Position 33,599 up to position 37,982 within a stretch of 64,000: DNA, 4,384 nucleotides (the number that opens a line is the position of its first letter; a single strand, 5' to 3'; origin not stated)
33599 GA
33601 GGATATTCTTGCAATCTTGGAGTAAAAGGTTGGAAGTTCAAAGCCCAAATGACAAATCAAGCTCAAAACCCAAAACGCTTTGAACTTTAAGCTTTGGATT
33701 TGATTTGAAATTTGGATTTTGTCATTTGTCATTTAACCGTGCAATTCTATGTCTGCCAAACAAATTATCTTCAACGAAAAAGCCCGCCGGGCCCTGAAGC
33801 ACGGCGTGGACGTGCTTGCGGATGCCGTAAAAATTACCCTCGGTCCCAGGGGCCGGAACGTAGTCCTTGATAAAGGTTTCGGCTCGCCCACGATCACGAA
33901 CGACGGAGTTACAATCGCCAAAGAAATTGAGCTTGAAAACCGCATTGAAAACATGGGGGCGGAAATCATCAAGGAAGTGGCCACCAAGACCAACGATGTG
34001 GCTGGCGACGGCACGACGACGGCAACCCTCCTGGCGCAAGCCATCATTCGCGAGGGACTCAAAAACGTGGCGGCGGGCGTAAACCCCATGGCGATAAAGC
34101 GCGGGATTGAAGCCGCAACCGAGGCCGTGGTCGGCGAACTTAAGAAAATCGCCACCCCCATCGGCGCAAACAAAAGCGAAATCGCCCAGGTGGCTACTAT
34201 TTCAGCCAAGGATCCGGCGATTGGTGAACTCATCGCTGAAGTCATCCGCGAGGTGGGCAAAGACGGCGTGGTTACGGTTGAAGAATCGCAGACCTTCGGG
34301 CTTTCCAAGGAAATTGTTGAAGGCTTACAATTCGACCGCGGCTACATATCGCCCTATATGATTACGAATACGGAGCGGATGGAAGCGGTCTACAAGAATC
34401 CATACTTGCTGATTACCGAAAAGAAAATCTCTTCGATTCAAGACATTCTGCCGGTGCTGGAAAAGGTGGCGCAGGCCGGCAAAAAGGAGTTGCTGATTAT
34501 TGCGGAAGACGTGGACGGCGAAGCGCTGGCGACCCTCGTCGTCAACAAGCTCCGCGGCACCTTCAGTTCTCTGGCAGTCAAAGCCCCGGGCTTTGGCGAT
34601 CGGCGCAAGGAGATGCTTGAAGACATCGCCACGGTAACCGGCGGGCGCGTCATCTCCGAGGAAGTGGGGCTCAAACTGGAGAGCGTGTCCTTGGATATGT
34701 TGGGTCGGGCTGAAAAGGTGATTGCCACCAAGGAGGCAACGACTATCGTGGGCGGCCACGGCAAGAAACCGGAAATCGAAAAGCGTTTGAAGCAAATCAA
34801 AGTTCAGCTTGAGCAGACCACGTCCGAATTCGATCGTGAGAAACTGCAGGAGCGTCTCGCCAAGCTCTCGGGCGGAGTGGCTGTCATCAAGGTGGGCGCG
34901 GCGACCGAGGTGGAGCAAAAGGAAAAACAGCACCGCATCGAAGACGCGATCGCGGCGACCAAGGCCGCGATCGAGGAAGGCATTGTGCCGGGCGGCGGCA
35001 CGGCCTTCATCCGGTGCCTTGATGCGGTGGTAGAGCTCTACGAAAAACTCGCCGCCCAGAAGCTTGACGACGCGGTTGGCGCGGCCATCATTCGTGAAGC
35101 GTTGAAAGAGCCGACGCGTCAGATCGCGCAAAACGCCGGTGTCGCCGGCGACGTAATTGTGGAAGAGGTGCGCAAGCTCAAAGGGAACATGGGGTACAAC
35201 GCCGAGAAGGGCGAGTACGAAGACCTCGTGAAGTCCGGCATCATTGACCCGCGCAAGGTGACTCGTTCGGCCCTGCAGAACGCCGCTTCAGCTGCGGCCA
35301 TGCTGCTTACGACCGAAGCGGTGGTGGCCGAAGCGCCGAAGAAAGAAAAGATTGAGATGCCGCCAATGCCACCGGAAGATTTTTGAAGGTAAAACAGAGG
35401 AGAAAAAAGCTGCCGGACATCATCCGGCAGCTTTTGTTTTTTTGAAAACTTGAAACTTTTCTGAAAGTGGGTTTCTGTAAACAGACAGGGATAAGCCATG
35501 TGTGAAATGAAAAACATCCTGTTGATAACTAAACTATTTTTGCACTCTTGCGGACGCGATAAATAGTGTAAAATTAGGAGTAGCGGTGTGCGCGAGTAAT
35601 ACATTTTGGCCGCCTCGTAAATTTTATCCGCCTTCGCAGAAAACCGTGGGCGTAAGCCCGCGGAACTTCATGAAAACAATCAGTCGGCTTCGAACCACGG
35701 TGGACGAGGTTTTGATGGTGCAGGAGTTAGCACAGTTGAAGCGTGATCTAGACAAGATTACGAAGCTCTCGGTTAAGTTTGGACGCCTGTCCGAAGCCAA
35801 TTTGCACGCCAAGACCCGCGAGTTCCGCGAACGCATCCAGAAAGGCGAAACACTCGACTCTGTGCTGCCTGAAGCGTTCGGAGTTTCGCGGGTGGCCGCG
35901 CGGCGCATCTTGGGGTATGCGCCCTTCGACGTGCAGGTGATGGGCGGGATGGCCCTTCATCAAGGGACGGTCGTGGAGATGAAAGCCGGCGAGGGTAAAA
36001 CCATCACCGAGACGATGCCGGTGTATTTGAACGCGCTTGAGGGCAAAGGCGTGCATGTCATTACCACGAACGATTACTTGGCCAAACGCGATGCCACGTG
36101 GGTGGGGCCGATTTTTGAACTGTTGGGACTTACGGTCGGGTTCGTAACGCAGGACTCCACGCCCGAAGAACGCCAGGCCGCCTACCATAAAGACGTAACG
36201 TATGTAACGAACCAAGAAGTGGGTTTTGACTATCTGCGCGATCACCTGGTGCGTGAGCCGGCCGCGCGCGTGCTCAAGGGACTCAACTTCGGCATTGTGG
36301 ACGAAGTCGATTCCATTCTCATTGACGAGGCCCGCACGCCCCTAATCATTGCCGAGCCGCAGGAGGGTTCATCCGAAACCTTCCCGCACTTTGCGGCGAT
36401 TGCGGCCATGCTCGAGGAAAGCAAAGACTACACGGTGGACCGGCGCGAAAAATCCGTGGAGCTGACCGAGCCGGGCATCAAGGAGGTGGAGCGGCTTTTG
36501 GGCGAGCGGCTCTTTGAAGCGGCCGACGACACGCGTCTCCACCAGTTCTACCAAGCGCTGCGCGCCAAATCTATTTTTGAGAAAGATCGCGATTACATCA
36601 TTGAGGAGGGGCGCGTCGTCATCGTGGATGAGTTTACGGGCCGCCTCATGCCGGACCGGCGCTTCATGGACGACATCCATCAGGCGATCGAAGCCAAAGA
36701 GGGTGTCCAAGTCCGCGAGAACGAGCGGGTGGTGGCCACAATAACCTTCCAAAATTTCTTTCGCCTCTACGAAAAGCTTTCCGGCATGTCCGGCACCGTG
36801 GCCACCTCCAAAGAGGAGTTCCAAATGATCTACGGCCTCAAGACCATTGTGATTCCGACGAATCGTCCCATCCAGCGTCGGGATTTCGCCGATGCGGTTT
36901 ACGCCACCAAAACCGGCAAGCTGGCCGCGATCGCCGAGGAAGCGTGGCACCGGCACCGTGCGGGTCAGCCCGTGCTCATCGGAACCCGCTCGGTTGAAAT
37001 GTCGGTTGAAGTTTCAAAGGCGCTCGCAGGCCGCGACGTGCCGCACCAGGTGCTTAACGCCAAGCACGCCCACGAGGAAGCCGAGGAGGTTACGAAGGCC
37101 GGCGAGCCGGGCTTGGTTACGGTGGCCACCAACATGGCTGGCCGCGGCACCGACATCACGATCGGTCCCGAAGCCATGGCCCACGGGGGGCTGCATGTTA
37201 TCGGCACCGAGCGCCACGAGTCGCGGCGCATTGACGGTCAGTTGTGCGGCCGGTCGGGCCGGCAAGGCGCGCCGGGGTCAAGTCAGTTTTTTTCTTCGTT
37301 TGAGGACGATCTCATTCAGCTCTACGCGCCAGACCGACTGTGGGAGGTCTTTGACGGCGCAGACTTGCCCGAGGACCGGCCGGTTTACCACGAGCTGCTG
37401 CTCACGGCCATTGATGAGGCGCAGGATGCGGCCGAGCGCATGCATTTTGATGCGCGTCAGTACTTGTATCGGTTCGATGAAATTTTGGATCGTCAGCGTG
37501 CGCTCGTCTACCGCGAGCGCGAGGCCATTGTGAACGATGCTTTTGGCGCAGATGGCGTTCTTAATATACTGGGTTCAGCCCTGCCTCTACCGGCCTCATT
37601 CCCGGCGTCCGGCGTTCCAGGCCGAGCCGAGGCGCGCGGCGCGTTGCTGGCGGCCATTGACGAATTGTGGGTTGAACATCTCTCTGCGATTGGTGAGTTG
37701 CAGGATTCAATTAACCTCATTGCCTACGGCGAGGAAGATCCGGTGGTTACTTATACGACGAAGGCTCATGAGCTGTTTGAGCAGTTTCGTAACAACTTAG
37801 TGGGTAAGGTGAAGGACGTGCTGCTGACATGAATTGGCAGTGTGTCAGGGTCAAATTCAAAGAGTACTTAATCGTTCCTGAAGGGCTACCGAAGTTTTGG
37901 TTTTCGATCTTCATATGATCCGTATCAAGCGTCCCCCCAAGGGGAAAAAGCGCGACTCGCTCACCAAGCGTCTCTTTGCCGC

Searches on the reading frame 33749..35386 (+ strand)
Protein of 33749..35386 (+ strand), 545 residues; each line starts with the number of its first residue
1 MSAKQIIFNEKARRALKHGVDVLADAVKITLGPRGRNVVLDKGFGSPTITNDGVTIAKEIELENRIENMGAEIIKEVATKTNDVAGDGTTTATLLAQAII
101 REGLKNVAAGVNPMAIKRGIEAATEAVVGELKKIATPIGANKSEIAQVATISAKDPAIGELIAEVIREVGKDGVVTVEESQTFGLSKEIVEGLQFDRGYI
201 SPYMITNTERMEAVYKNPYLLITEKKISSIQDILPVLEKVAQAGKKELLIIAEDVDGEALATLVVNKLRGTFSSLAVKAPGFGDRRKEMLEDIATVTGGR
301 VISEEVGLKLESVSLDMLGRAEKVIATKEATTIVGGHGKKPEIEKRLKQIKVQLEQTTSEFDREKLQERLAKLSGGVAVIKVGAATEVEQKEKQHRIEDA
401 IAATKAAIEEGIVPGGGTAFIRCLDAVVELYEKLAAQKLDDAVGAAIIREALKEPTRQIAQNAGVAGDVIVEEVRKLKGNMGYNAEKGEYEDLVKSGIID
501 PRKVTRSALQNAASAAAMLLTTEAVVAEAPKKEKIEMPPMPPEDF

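Call 11: search_protein_families(library=pfam, proteins=[window:33749-35386:+], max_evalue=0.001)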
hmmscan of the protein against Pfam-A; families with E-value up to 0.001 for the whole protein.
window:33749-35386:+ (545 aa): 1 family
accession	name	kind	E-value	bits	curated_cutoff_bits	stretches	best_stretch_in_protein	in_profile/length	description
PF00118.29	Cpn60_TCP1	-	2.7e-73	247.8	34.3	1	23-528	1-488/490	TCP-1/cpn60 chaperonin family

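Call 14: find_encoding_contigs(protein=window:33749-35386:+, flank=3000, max_places=3)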
Protein window:33749-35386:+ (545 aa): no gene with exactly this product is on record in the collection.

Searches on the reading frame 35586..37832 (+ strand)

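Call 11: search_protein_families(library=pfam, proteins=[window:35586-37832:+], max_evalue=0.001)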
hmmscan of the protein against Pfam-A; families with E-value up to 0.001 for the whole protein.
window:35586-37832:+ (748 aa): 4 families
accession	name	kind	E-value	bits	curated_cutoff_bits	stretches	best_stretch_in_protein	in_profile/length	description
PF07517.20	SecA_DEAD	-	1.1e-112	376.4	24.6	1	46-413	11-290/290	SecA DEAD-like domain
PF21090.3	P-loop_SecA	-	2.9e-61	207.1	27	2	428-529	1-102/205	SecA P-loop domain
PF01043.26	SecA_PP_bind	-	5e-33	114.4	23.5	1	263-369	3-110/110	SecA preprotein cross-linking domain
PF07516.18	SecA_SW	-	6.5e-25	88.8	26.7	2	684-744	134-194/200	SecA Wing and Scaffold domain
